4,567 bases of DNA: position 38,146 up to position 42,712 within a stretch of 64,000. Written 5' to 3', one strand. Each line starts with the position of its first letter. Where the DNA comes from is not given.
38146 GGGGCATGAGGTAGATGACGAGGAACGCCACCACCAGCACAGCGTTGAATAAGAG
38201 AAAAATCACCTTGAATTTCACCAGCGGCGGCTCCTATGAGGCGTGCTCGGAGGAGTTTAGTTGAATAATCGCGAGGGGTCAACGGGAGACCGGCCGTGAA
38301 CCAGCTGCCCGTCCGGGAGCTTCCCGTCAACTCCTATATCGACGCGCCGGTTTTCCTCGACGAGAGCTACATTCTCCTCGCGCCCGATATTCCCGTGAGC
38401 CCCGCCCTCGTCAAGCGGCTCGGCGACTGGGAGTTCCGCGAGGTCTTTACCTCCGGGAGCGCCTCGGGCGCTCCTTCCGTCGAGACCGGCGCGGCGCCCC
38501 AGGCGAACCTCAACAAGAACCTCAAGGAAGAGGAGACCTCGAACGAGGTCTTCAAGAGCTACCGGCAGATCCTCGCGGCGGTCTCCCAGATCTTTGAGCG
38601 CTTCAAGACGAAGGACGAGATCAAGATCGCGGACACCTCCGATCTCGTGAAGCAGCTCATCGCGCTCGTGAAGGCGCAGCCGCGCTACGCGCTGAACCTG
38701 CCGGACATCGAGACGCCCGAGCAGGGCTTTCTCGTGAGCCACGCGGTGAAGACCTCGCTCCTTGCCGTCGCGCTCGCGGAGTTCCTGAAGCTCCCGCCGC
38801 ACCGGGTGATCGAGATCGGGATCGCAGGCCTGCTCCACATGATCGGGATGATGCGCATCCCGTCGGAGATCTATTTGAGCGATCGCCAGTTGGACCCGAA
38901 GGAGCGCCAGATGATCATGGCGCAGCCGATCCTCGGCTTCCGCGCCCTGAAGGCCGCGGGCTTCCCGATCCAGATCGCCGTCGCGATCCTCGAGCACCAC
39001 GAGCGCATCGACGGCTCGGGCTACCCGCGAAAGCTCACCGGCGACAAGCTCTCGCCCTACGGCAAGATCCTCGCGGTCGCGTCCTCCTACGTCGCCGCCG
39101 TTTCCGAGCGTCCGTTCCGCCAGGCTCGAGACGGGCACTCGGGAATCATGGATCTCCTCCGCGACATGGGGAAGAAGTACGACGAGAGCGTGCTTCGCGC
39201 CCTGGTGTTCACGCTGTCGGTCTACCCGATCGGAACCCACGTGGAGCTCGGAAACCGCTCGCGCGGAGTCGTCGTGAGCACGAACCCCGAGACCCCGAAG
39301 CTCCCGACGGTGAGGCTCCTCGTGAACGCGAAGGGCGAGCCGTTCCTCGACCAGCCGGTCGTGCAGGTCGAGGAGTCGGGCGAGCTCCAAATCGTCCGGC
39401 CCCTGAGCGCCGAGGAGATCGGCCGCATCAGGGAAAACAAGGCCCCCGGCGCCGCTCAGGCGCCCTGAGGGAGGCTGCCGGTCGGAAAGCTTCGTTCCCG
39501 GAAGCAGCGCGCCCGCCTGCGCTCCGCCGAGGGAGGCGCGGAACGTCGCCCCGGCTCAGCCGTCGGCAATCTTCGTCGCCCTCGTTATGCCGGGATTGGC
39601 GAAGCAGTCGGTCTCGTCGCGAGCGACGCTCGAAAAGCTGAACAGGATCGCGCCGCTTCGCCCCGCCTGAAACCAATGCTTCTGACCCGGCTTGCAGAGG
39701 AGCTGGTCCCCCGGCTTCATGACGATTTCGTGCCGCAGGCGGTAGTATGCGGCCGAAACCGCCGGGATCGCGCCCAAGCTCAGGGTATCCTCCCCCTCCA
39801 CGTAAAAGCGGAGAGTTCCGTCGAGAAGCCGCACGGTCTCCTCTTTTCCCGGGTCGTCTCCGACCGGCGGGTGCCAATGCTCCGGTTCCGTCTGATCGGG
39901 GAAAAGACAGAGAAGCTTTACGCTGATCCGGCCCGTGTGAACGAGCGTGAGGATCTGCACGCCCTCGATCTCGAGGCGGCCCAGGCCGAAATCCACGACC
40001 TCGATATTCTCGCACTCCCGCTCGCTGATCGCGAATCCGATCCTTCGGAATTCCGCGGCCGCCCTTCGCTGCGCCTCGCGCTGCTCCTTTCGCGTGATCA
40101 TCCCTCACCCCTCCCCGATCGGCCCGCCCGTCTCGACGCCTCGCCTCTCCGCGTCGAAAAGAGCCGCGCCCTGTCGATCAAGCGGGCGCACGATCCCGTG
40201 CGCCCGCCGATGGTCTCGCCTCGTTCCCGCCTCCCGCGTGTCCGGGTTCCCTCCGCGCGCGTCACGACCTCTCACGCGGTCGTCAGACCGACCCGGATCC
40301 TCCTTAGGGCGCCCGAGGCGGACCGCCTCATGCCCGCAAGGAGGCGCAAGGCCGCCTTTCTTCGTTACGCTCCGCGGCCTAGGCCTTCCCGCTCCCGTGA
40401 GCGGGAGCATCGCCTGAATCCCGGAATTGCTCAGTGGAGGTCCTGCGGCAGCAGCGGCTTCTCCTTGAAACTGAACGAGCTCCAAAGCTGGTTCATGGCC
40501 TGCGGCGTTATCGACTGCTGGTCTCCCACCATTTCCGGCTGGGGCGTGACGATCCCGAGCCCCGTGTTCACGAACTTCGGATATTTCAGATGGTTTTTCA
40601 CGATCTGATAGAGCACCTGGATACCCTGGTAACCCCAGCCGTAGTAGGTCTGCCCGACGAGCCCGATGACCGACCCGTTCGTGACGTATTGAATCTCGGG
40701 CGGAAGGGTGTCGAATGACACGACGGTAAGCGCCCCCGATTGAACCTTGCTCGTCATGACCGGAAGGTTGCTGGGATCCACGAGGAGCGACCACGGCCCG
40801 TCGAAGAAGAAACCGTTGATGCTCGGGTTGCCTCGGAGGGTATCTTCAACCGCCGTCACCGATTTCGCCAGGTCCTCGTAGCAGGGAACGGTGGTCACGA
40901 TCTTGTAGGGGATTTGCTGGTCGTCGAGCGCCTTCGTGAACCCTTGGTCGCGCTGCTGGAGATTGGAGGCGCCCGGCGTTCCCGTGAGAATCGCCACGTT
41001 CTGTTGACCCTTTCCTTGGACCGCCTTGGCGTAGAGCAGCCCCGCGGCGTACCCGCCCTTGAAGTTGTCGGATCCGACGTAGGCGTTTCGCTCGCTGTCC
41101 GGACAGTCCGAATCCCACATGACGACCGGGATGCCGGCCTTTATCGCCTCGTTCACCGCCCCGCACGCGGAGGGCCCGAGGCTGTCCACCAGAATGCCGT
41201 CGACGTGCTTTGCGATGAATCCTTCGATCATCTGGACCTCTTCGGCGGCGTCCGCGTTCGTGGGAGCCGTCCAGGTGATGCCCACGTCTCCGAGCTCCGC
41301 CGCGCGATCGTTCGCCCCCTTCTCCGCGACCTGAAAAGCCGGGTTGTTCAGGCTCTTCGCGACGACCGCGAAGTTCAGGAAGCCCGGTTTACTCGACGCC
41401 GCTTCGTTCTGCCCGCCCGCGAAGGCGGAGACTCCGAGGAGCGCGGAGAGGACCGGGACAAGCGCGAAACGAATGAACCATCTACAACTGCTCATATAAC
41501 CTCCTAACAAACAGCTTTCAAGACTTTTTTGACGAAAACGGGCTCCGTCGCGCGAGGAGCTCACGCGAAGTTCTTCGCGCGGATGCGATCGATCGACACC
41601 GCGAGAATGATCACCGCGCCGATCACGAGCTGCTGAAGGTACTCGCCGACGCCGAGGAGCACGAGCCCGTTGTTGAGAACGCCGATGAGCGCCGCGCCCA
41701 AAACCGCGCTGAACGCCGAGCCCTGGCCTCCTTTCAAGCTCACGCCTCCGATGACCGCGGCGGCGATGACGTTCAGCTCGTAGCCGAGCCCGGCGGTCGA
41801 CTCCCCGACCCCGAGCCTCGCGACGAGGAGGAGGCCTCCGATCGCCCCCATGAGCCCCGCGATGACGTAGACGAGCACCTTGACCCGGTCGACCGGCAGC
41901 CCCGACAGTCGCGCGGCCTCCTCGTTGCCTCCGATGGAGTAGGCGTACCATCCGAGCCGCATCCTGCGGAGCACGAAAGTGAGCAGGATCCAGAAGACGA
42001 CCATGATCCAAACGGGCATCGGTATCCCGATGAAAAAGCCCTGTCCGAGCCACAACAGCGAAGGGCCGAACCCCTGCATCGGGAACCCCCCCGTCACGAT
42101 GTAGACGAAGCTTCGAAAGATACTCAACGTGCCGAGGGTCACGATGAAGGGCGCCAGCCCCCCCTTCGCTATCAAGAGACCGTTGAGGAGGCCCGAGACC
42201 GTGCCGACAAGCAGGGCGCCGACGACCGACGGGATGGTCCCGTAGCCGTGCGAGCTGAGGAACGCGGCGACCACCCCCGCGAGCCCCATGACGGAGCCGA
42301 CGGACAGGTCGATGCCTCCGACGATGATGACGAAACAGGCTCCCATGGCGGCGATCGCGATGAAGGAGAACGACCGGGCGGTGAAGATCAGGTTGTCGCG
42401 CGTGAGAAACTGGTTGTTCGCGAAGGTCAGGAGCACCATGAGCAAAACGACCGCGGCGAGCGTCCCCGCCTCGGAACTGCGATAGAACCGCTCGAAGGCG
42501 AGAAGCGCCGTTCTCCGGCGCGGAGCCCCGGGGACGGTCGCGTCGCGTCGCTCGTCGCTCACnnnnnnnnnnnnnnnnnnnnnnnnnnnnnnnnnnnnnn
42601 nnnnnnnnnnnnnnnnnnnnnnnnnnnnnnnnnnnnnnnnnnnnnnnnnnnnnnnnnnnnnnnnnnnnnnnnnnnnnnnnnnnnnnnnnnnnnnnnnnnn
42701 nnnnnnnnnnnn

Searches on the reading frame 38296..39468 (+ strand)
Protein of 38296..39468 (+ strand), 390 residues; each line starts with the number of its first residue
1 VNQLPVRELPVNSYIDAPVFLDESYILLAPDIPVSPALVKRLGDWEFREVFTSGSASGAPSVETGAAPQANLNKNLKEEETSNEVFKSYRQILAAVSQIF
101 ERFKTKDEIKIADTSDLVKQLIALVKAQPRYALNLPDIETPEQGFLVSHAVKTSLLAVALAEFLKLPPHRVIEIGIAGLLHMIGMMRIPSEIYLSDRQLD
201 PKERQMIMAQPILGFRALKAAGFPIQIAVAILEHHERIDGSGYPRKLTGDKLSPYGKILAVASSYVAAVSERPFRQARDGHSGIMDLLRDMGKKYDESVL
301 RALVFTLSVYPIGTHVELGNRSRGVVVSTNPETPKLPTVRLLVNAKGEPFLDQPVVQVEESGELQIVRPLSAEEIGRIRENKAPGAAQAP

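Call 79: search_protein_families(library=pfam, proteins=[window:38296-39468:+], max_evalue=0.00001)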
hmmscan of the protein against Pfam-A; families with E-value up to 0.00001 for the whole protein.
window:38296-39468:+ (390 aa): 2 families
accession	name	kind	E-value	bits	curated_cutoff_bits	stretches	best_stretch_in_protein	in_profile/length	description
PF13487.12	HD_5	-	1.3e-30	106.8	27.2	1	145-299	13-170/170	HD domain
PF01966.28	HD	-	4.2e-09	37.1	22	1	147-265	2-113/116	HD domain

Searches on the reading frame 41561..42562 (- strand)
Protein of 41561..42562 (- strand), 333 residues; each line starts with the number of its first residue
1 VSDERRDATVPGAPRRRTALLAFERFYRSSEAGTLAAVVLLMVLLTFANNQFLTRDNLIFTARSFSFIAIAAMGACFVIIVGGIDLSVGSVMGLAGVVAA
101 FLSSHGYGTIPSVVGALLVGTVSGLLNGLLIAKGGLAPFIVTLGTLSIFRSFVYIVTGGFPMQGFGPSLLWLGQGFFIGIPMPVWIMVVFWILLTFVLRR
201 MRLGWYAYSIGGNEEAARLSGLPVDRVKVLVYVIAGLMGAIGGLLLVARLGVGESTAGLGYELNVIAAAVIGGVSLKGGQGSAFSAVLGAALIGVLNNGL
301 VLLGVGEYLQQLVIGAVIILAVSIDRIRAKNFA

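Call 79: search_protein_families(library=pfam, proteins=[window:41561-42562:-], max_evalue=0.00001)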
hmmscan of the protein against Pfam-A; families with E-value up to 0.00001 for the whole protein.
window:41561-42562:- (333 aa): 1 family
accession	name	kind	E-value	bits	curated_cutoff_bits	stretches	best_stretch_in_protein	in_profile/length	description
PF02653.21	BPD_transp_2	-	5.7e-38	131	26.8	1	58-322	2-269/269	Branched-chain amino acid transport system / permease component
